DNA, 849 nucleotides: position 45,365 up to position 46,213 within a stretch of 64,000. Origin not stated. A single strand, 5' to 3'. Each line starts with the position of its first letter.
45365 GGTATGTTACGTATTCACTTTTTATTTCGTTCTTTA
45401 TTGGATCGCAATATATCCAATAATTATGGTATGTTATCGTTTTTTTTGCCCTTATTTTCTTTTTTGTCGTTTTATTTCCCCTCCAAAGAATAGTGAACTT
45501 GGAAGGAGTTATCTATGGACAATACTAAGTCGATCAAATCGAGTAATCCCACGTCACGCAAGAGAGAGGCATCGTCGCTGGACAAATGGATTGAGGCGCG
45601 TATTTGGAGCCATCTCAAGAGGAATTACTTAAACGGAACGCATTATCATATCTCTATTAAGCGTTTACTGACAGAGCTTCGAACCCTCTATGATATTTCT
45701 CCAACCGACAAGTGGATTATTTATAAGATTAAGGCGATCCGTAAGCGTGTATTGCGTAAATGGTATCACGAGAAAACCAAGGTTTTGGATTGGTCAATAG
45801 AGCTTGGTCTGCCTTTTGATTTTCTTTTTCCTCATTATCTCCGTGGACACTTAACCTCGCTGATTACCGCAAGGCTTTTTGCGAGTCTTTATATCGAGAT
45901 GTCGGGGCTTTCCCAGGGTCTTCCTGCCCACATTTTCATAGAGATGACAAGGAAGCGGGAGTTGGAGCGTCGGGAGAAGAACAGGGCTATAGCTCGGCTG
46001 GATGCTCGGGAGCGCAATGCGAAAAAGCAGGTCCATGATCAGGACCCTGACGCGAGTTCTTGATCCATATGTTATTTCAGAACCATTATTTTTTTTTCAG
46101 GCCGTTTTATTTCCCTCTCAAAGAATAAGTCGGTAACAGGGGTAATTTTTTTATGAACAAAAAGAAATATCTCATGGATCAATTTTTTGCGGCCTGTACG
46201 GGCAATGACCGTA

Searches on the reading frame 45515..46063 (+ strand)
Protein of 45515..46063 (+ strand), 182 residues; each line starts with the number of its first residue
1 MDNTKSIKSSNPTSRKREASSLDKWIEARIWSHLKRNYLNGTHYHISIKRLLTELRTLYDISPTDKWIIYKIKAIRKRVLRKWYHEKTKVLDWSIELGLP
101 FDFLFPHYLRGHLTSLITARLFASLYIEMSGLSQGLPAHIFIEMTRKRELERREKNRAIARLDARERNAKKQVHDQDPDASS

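Call 9: search_protein_families(library=pfam, proteins=[window:45515-46063:+], max_evalue=0.1)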
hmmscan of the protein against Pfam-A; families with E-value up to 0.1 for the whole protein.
window:45515-46063:+ (182 aa): 1 family
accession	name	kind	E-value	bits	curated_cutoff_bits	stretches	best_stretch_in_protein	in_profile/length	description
PF02865.22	STAT_int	-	0.039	14.8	26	0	22-89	33-100/121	STAT protein, protein interaction domain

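Call 12: find_encoding_contigs(protein=window:45515-46063:+, flank=10000, max_places=10)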
Protein window:45515-46063:+ (182 aa): no gene with exactly this product is on record in the collection.

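Call 18: find_homologous_proteins(query=window:45515-46063:+)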
Query window:45515-46063:+ (182 aa): 1 proteins with E <= 0.001 among 150 candidates.
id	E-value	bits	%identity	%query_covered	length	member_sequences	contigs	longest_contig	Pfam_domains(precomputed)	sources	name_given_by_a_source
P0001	8.4e-116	402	100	100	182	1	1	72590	-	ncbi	-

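Call 40: search_protein_families(library=ncbifam, proteins=[window:45515-46063:+], max_evalue=0.01)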
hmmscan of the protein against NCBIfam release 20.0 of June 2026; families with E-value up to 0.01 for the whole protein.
window:45515-46063:+ (182 aa): 0 families

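Call 53: search_protein_representatives(protein=window:45515-46063:+)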
Query: 182 residues. Proteins with E-value up to 0.001 (for the whole library): 8; up to 1e-10: 3; up to 1e-30: 1. The best 8 are listed.
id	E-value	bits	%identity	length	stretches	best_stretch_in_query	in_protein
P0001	2.7e-116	402.1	100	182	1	1-182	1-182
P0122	3.0e-23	99.1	35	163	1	23-160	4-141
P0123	2.1e-20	89.8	39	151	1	21-158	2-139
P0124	1.4e-09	54.6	26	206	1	3-164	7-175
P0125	2.5e-08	50.5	30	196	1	19-173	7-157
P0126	1.6e-07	47.9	26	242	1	14-173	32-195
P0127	3.8e-07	46.6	31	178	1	21-172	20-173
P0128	8.8e-04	35.7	27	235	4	129-169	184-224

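Call 54: find_encoding_contigs(protein=P0122, flank=6000, max_places=3)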
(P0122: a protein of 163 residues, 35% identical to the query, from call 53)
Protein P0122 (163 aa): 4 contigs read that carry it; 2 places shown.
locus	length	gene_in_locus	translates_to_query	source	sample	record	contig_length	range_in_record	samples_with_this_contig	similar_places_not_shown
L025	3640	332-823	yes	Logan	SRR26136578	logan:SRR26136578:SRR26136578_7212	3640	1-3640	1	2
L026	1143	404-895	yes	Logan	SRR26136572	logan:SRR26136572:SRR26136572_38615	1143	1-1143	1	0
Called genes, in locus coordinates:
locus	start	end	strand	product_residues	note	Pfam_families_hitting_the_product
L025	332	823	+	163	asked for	-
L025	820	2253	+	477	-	PF01966:HD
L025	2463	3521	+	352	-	PF14659:Phage_int_SAM_3 (weak), PF00589:Phage_integrase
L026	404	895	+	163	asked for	-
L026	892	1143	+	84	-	?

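Call 58: find_encoding_contigs(protein=P0123, flank=6000, max_places=3)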
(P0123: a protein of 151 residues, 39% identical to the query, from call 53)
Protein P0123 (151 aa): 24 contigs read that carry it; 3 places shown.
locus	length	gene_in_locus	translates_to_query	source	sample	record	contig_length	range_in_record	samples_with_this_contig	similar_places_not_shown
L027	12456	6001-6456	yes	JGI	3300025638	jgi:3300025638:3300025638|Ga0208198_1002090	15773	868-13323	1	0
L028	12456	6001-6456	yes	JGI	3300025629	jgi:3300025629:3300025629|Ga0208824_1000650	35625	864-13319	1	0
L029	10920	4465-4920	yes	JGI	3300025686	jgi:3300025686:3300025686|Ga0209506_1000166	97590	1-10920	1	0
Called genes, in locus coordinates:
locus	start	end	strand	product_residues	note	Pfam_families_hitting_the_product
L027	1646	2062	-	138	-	-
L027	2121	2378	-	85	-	-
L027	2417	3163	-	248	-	-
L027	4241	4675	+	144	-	-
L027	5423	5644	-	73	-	-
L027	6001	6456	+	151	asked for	-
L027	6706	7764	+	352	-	PF14659:Phage_int_SAM_3 (weak), PF00589:Phage_integrase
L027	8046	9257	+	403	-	PF14659:Phage_int_SAM_3 (weak), PF00589:Phage_integrase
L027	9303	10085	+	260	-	-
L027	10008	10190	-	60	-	-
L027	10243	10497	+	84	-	-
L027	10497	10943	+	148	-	-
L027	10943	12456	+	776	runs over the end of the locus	PF13148:DUF3987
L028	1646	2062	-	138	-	-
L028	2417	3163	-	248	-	-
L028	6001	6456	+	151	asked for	-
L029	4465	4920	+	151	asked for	-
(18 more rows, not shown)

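Call 65: find_related_loci(query=A4, collection=metagenome_contigs, flank=5000)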
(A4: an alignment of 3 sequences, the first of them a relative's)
Query A4 (182 aa) in metagenome_contigs; peptide patterns used: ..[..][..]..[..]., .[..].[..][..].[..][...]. (x = any residue, [..] = any of these).
430 stretches matched a pattern; 3 encode a relative of the query (tblastn E <= 1e-3); 3 distinct loci.
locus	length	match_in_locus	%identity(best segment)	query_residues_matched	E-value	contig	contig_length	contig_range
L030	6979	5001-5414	38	22-159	8e-25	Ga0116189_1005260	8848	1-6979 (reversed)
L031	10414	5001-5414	38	22-159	8e-25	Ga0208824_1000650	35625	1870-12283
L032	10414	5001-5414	38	22-159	8e-25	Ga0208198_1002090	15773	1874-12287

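Call 66: find_encoding_contigs(protein=P0125, flank=6000, max_places=2)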
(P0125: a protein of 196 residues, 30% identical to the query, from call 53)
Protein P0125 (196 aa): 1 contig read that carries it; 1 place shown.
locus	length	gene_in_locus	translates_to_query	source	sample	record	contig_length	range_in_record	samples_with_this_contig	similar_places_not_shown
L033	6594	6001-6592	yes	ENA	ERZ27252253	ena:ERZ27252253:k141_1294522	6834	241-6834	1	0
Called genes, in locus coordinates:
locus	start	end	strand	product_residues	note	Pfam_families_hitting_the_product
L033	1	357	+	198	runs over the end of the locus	?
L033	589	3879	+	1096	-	PF07581:Glug (faint)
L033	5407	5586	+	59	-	-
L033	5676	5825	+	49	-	-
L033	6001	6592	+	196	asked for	?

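Call 67: find_encoding_contigs(protein=P0127, flank=6000, max_places=2)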
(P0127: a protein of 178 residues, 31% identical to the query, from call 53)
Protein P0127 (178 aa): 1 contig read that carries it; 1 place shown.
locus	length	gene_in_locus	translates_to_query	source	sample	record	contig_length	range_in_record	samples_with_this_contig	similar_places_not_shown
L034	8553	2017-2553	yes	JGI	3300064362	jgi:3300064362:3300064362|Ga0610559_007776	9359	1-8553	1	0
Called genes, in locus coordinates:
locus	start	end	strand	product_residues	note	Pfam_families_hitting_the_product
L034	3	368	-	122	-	?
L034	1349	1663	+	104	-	-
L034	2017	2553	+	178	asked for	-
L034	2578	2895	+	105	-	-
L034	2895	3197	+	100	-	-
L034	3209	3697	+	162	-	-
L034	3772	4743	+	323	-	-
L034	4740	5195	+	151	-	-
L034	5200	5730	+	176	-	-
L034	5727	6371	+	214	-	-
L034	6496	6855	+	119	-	-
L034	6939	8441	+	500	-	PF01385:OrfB_IS605 (weak), PF07282:Cas12f1-like_TNB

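Call 68: find_encoding_contigs(protein=P0124, flank=6000, max_places=2)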
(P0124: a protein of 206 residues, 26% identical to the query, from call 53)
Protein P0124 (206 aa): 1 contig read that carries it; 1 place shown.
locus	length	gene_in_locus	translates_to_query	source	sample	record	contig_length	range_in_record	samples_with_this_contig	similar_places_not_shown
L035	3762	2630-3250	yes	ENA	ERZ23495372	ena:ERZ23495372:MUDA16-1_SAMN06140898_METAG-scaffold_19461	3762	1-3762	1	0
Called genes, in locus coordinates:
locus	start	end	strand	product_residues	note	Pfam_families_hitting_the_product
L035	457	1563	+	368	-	PF19078:Big_12 (weak)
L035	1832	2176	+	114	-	PF13443:HTH_26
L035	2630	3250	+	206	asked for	-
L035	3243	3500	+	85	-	-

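Call 74: search_solved_structures(query=A3, max_evalue=1)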
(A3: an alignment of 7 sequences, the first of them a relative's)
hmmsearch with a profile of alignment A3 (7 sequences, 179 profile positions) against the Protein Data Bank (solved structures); distinct sequences matched with E-value up to 1: 1.
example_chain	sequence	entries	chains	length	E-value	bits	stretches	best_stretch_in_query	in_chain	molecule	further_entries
1yvk_A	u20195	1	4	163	0.45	13.4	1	95-126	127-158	hypothetical protein BSU33890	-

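Call 75: search_protein_families(alignment_id=A3, library=phrogs, max_evalue=0.1)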
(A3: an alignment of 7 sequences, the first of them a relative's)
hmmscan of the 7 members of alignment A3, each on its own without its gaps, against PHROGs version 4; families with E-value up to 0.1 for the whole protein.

A. member 1, P0001 (182 aa): 0 families

B. families by the number of members that match (of 7 scanned): 4 families
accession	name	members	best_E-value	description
phrog_18688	-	1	0.057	-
phrog_19205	-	1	0.07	-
phrog_32504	-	1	0.075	-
phrog_14944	-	1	0.096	-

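Call 78: predict_structure(alignment_id=A3)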
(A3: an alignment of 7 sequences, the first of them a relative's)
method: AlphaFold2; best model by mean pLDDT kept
length: 182 residues; sequences in the alignment: 7
mean_pLDDT: 83.6   pTM: 0.69
mean pLDDT of the five models: 83.6, 82.8, 82.5, 81.9, 80.9
residues with pLDDT >= 90: 99; 70-90: 51; 50-70: 19; < 50: 13
segments of 3 or more residues with pLDDT < 50: 1-10, 180-182
pLDDT, mean of each block of 10 residues (from residue 1): 46 60 93 92 82 92 90 94 94 94 94 94 84 75 92 90 86 62 44
secondary structure, 60 per line:
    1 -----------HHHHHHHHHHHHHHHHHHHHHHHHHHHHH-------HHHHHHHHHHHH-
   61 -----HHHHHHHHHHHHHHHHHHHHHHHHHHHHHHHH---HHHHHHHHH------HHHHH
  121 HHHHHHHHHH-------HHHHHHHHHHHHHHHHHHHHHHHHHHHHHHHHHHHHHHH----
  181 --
elements in order: H12-40 H48-59 H66-97 H101-109 H116-130 H138-176

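Call 83: fold_search(model_id=the predicted structure, library=pdb)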
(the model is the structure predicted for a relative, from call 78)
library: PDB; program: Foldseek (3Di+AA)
matches with E <= 10: 86; with E <= 0.001: 0
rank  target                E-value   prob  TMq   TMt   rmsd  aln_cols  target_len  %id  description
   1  1qz2_A                1.1e+00  0.11  0.18  0.12  18.9       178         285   14  Crystal Structure of FKBP52 C-terminal Domain complex with the C-terminal peptide MEEVD of Hsp90 (released 2004-06-22)
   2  2ev0_A                1.8e+00  0.10  0.19  0.24  10.0       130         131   13  Bacillus subtilis manganese transport regulator (MNTR) bound to cadmium (released 2006-03-07)
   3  3beh_B                2.0e+00  0.06  0.16  0.13  18.6       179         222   13  Structure of a Bacterial Cyclic Nucleotide Regulated Ion Channel (released 2008-01-15)
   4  9s9g_A                2.3e+00  0.10  0.20  0.19  12.8       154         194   18  S. islandicus CdvA filament (X-ray) (released 2026-01-28)
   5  4hx7_A                2.8e+00  0.08  0.19  0.24  10.0       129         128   12  Structure of MNTR E11K mutant complexed with Cd2+ (released 2012-11-21)
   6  4hx7_B                2.8e+00  0.07  0.19  0.24  12.3       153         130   10  Structure of MNTR E11K mutant complexed with Cd2+ (released 2012-11-21)
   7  28jn_A                2.8e+00  0.04  0.15  0.13  20.1       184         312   15  CO-CRYSTAL STRUCTURE OF RAT PROTEIN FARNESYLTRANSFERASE COMPLEXED WITH A-176120 (released 2026-03-04)
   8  3beh_C                3.1e+00  0.09  0.24  0.20  16.3       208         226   12  Structure of a Bacterial Cyclic Nucleotide Regulated Ion Channel (released 2008-01-15)
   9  3k29                  3.3e+00  0.08  0.20  0.22  34.6       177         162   18  Structure of a putative YscO homolog CT670 from Chlamydia trachomatis (released 2009-10-13)
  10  5vjs                  3.3e+00  0.05  0.18  0.17  26.7       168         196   13  De Novo Photosynthetic Reaction Center Protein Equipped with Heme B, a synthetic Zn porphyrin, and Zn(II) cations (released 2018-04-25)
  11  8wjn_B                3.5e+00  0.07  0.23  0.10  22.2       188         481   13  Cryo-EM structure of 6-subunit Smc5/6 head region (released 2024-06-26)
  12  3beh_D                3.5e+00  0.06  0.19  0.16  17.2       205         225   14  Structure of a Bacterial Cyclic Nucleotide Regulated Ion Channel (released 2008-01-15)
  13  2zd9_A                3.7e+00  0.08  0.25  0.22  16.6       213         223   13  Structure of a Bacterial Cyclic-Nucleotide Regulated Ion Channel (released 2008-12-02)
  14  2zd9_B                3.7e+00  0.07  0.22  0.18  17.0       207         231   10  Structure of a Bacterial Cyclic-Nucleotide Regulated Ion Channel (released 2008-12-02)
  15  2zd9_C                3.7e+00  0.07  0.20  0.16  17.3       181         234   12  Structure of a Bacterial Cyclic-Nucleotide Regulated Ion Channel (released 2008-12-02)
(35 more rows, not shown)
